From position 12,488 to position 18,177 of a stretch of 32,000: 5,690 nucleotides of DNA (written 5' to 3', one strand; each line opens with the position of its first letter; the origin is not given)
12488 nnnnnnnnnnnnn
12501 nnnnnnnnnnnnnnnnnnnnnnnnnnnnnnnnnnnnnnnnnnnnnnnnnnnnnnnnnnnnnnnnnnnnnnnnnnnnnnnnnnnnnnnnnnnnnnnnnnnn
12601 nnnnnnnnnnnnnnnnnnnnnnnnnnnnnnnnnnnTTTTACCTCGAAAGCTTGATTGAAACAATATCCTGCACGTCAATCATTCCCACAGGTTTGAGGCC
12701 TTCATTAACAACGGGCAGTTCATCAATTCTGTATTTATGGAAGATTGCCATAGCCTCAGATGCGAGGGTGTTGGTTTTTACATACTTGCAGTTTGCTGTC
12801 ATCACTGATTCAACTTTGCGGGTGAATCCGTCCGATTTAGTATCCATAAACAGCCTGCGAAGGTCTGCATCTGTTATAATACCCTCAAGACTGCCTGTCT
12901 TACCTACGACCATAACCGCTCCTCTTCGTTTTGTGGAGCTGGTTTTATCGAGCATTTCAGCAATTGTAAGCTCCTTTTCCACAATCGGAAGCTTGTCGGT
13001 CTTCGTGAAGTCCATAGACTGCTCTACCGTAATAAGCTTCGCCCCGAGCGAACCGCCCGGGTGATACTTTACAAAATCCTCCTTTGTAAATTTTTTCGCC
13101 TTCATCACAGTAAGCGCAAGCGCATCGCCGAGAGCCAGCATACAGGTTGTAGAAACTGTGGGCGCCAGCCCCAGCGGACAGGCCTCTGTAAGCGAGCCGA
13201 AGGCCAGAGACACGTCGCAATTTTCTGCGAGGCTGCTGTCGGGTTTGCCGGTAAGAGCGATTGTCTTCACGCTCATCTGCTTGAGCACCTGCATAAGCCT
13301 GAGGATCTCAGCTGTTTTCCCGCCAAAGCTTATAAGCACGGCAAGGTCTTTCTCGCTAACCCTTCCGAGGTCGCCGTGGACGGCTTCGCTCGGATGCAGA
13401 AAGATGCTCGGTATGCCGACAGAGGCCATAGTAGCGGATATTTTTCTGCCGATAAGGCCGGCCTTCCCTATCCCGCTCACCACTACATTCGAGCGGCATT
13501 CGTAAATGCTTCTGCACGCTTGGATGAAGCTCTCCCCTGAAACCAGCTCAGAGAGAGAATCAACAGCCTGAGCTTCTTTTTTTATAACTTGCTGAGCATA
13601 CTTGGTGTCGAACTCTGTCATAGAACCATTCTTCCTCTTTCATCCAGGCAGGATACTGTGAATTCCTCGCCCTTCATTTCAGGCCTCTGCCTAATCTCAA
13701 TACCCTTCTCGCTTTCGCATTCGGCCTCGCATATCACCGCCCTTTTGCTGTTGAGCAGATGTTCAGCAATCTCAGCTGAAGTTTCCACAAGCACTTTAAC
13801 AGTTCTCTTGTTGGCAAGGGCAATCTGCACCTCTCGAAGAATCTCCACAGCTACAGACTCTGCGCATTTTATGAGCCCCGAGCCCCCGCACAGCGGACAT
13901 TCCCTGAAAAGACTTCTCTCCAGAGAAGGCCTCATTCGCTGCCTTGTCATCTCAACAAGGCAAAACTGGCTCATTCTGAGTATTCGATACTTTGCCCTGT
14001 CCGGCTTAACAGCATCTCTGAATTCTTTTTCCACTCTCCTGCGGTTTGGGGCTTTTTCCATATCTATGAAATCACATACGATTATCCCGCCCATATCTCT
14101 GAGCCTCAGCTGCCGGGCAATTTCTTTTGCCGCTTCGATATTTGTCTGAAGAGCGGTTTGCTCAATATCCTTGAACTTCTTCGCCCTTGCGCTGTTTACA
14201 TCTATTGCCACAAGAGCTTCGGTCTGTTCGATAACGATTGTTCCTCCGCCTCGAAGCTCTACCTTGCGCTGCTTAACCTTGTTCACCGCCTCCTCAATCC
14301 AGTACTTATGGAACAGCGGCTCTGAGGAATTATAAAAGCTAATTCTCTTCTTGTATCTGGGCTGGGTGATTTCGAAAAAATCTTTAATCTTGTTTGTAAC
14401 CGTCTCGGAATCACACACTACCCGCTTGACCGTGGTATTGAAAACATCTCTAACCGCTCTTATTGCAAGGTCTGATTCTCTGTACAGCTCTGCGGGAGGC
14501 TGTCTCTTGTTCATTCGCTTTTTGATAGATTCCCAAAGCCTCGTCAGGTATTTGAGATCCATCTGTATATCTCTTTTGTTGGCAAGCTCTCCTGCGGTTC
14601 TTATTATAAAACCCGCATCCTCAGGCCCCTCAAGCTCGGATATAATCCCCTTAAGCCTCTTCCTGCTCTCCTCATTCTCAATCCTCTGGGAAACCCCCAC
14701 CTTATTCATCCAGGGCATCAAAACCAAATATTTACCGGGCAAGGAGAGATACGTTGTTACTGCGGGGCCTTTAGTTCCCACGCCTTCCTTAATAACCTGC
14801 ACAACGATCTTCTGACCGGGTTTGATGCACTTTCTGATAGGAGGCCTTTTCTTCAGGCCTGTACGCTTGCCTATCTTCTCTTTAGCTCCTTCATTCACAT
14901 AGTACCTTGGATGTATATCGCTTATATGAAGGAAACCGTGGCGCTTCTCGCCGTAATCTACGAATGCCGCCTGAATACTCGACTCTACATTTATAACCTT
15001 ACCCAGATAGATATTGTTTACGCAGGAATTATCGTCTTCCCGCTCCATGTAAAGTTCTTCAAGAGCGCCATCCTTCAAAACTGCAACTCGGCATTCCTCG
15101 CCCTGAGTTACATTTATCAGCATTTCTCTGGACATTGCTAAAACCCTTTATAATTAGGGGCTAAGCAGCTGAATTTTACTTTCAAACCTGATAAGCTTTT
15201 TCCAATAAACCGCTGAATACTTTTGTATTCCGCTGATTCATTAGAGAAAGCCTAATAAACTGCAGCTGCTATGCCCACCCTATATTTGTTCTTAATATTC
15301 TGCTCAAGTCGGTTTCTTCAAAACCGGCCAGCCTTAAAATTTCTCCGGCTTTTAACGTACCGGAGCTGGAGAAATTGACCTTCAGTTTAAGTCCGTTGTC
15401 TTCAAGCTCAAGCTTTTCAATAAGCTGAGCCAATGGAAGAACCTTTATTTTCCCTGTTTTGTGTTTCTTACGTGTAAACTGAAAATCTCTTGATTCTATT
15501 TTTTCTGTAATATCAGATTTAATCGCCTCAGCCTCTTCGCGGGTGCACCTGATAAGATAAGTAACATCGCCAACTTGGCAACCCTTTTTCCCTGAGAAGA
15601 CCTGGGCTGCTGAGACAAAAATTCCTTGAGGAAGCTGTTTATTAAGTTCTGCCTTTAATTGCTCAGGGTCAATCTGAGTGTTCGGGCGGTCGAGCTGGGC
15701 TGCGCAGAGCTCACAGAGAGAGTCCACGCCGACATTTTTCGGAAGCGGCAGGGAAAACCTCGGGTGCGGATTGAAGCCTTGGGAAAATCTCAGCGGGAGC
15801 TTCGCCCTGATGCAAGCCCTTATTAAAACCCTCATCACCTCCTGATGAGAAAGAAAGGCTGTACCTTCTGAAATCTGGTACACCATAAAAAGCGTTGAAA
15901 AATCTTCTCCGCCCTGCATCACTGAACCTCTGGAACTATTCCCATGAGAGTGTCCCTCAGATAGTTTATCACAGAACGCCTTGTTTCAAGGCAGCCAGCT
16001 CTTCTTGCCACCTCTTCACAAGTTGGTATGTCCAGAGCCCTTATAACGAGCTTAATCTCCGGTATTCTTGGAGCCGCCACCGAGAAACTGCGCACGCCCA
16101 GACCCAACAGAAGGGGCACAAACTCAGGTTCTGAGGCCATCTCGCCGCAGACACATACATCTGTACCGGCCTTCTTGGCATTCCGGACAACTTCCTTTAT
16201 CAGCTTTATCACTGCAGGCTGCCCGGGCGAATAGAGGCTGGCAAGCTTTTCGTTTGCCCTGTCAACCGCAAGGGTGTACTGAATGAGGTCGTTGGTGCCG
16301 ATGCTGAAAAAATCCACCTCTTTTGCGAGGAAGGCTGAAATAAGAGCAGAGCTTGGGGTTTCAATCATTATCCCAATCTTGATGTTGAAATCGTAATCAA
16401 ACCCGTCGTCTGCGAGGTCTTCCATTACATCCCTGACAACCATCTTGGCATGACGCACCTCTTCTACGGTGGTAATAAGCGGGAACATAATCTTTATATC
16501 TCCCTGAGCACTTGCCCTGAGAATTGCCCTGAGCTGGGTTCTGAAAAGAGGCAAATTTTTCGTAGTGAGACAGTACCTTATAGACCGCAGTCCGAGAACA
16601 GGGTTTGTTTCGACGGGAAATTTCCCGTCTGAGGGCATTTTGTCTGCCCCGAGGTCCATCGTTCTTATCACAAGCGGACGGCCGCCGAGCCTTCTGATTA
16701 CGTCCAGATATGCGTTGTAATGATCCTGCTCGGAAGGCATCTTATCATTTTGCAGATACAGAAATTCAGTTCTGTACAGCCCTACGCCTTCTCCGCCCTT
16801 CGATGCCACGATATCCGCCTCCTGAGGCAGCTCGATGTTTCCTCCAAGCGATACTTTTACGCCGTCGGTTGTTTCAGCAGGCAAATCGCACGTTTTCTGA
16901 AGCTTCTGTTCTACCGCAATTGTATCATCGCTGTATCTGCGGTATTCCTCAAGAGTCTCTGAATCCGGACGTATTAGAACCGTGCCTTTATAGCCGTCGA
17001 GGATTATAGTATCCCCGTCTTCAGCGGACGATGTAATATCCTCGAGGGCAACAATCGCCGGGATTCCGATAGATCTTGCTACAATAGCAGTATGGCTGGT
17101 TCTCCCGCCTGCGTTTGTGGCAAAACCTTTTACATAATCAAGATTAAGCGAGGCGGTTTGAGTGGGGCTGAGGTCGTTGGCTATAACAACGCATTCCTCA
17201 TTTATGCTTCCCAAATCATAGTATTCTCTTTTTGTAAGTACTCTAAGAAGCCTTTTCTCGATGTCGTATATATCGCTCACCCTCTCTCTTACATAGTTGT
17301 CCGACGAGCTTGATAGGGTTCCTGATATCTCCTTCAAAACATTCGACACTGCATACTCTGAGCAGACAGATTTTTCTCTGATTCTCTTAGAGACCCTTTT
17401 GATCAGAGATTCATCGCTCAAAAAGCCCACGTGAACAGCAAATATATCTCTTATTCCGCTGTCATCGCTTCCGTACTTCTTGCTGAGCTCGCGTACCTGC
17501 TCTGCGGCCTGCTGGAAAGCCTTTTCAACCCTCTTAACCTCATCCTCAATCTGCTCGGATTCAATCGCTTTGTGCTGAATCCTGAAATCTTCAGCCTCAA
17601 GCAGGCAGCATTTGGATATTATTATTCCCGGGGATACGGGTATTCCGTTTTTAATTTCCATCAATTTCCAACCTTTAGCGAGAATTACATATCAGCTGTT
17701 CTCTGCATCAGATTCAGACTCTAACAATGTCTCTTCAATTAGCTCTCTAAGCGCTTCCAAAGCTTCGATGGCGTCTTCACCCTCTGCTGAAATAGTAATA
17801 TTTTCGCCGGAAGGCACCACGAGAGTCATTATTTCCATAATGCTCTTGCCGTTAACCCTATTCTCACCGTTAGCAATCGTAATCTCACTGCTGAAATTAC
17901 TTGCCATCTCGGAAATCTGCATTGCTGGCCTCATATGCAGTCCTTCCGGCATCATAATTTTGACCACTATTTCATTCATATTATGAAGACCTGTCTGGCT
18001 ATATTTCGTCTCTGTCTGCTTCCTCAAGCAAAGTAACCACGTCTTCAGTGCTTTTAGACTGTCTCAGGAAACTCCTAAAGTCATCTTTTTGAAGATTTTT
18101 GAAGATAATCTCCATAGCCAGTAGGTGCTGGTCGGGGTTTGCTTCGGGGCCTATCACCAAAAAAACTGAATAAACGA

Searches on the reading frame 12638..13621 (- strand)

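Call 9: search_protein_families(library=pfam, proteins=[window:12638-13621:-], max_evalue=0.001)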
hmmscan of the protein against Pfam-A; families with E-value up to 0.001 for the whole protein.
window:12638-13621:- (327 aa): 2 families
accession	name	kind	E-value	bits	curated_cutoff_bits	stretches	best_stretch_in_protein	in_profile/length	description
PF01380.27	SIS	-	1.1e-22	80.7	25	1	39-170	2-130/131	SIS domain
PF00571.33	CBS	-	1.6e-15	57.6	24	1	270-322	1-53/57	CBS domain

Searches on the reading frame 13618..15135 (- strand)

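Call 10: search_protein_families(library=pfam, proteins=[window:13618-15135:-], max_evalue=0.001)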
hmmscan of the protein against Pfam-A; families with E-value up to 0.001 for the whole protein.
window:13618-15135:- (505 aa): 3 families
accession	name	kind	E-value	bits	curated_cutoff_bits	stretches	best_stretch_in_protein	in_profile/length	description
PF10150.14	RNase_E_G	-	3.2e-100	335.5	25.5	1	131-401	1-270/270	Ribonuclease E/G family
PF20833.2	RNase_E_G_Thio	-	4e-17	62.6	26.8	1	413-494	2-83/86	RNase E/G, Thioredoxin-like domain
PF00575.29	S1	-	8.8e-07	29.7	22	1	40-116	5-61/74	S1 RNA binding domain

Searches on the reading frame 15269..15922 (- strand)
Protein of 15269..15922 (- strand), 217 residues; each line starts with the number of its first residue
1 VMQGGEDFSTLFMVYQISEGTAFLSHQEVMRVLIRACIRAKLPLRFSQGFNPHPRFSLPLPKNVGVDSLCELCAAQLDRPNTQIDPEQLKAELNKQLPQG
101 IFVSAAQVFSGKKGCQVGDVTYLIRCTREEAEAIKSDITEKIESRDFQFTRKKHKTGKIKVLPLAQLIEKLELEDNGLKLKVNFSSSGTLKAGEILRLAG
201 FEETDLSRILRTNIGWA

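Call 10: search_protein_families(library=pfam, proteins=[window:15269-15922:-], max_evalue=0.001)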
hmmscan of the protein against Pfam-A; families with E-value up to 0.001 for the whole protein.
window:15269-15922:- (217 aa): 1 family
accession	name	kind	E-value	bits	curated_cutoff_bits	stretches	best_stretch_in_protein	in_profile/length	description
PF10105.14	DUF2344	-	1.3e-30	107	23.8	1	15-187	6-171/176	Uncharacterized protein conserved in bacteria (DUF2344)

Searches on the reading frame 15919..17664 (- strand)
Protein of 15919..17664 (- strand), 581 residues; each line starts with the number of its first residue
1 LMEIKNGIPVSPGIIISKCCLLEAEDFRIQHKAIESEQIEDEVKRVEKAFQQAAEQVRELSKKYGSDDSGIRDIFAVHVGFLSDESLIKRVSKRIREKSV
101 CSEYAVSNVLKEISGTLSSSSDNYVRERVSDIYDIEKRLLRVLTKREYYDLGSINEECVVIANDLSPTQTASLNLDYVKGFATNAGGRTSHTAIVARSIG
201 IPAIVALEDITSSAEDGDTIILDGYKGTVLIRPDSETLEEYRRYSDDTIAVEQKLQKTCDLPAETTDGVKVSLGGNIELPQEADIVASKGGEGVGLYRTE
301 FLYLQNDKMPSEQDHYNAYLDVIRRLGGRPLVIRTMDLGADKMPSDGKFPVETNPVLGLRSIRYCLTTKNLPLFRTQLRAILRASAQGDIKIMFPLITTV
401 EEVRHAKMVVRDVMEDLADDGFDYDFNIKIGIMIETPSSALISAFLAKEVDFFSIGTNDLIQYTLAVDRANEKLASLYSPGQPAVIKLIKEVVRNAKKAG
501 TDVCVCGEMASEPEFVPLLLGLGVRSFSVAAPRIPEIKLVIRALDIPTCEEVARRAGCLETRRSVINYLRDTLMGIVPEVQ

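Call 10: search_protein_families(library=pfam, proteins=[window:15919-17664:-], max_evalue=0.001)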
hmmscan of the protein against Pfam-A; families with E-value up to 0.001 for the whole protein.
window:15919-17664:- (581 aa): 3 families
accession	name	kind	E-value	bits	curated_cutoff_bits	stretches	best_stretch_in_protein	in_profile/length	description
PF02896.24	PEP-utilizers_C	-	9.5e-103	343.8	22.8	1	254-544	3-291/293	PEP-utilising enzyme, PEP-binding domain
PF05524.18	PEP-utilisers_N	-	1.5e-25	90.2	24.4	1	6-128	1-121/121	PEP-utilising enzyme, N-terminal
PF00391.29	PEP-utilizers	-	9.5e-24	83.2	23.1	1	155-227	2-72/72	PEP-utilising enzyme, mobile domain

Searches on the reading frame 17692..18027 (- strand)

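Call 10: search_protein_families(library=pfam, proteins=[window:17692-18027:-], max_evalue=0.001)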
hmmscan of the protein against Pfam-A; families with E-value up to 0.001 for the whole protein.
window:17692-18027:- (111 aa): 1 family
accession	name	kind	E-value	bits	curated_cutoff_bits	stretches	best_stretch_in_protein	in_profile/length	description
PF00381.24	PTS-HPr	-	2.8e-27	95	23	1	21-98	4-80/81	PTS HPr component phosphorylation site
